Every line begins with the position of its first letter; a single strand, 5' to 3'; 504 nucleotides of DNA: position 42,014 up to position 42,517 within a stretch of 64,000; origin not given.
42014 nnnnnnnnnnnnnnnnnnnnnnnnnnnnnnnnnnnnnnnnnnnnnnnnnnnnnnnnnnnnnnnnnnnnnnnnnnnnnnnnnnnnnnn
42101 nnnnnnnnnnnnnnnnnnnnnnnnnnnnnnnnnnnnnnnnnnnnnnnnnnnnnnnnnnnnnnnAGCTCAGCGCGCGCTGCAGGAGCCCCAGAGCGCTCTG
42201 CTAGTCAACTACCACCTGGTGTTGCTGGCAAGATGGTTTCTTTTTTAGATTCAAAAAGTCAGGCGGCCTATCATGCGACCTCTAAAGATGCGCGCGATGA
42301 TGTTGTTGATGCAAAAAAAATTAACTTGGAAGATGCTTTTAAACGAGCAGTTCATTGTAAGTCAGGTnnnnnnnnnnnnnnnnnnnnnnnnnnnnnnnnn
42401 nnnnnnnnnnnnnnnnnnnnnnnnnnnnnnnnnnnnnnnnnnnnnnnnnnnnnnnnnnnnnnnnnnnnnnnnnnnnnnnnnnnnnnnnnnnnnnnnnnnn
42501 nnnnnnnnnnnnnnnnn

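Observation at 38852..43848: Tandem array of secreted BspA-like LRR paralogs with 200-bp repeated leaders, inserted into the conserved plsY-dprA-topA-rnr block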

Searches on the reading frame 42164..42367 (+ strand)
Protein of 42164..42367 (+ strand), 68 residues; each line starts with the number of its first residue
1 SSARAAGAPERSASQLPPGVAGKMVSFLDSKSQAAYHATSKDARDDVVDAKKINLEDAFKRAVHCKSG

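Call 25: search_protein_families(library=pfam, proteins=[window:42164-42367:+], max_evalue=10)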
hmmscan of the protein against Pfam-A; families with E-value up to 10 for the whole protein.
seq(68 aa): 0 families

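Call 34: search_solved_structures(query=A4, max_evalue=10, show_alignments=3)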
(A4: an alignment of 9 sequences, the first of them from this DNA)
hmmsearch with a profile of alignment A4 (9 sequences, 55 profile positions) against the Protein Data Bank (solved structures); distinct sequences matched with E-value up to 10: 4.
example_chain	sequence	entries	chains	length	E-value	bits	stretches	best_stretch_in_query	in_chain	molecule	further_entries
3a8y_C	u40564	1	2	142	0.09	15.9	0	13-25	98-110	BAG family molecular chaperone regulator 5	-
5jo7_A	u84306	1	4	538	0.65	13.1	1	30-51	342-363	Vetispiradiene synthase 1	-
5ibk_B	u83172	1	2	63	0.82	12.8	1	14-33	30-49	F-box/WD repeat-containing protein 7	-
1ofu_X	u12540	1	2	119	1.4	12.1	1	16-35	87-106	HYPOTHETICAL PROTEIN PA3008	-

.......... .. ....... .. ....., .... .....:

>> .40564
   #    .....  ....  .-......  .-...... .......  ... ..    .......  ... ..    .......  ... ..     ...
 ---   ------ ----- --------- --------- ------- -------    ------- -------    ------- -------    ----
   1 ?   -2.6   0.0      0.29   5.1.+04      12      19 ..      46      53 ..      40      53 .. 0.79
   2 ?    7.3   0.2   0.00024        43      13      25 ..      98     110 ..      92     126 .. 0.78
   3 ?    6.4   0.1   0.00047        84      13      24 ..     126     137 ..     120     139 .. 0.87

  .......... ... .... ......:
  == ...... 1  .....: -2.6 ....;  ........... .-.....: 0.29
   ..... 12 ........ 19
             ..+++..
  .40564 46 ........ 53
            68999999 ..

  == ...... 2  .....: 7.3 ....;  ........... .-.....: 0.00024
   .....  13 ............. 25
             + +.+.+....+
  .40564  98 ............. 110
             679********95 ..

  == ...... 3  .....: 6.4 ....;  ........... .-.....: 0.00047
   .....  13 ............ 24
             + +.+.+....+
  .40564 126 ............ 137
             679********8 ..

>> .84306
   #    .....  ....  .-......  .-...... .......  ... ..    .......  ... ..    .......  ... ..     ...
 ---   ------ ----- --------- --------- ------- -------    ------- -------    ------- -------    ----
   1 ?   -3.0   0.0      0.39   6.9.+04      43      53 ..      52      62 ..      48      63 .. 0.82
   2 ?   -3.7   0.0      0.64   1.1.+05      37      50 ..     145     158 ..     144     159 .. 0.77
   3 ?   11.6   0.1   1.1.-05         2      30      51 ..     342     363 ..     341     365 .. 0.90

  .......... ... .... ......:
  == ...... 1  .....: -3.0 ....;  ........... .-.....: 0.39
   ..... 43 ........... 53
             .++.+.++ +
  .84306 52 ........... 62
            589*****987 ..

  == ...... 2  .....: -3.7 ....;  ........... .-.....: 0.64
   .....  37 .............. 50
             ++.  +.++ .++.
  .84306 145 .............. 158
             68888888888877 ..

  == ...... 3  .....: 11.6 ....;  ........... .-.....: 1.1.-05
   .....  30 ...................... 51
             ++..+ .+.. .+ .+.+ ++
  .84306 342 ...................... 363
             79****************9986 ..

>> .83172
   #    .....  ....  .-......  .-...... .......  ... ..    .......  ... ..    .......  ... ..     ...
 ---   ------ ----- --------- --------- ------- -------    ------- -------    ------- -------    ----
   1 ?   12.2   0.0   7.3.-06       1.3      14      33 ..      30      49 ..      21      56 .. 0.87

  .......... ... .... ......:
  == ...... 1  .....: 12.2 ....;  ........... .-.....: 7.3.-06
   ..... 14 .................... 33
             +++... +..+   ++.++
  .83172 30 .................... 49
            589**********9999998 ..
